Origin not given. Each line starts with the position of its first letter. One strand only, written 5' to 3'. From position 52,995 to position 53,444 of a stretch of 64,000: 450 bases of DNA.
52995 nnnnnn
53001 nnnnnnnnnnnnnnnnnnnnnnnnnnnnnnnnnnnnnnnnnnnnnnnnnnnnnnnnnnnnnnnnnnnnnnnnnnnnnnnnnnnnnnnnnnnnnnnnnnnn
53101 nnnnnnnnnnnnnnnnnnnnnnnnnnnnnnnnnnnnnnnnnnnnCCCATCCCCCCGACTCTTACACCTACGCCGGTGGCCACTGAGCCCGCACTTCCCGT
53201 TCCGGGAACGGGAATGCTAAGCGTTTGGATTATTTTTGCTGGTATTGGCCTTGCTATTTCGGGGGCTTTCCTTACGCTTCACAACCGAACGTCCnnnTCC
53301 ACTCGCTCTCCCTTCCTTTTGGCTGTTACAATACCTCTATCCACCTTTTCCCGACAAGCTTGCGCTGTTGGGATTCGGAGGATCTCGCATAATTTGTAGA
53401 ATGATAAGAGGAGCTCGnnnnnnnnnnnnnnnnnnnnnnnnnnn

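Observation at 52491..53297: PT-rich Ig-like surface protein ending in a sortase-type sorting signal (LPVPGTG, hydrophobic helix, short tail), with a sortase encoded at 22402-23133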

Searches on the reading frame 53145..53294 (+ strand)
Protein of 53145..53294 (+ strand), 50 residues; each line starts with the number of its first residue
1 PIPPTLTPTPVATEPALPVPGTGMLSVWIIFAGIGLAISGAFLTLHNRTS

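Call 64: search_protein_families(library=ncbifam, proteins=[window:53145-53294:+], max_evalue=10)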
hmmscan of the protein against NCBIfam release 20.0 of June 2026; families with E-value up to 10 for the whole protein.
seq(50 aa): 2 families
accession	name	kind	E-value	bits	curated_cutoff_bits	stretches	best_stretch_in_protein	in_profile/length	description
NF058582.1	Microco_LAVTG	domain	0.035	14.2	27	1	23-45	7-29/34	LAVTG motif-containing sortase-dependent surface protein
TIGR01167.1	LPXTG_anchor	domain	0.21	12.3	15.9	1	21-45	4-28/34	LPXTG cell wall anchor domain-containing protein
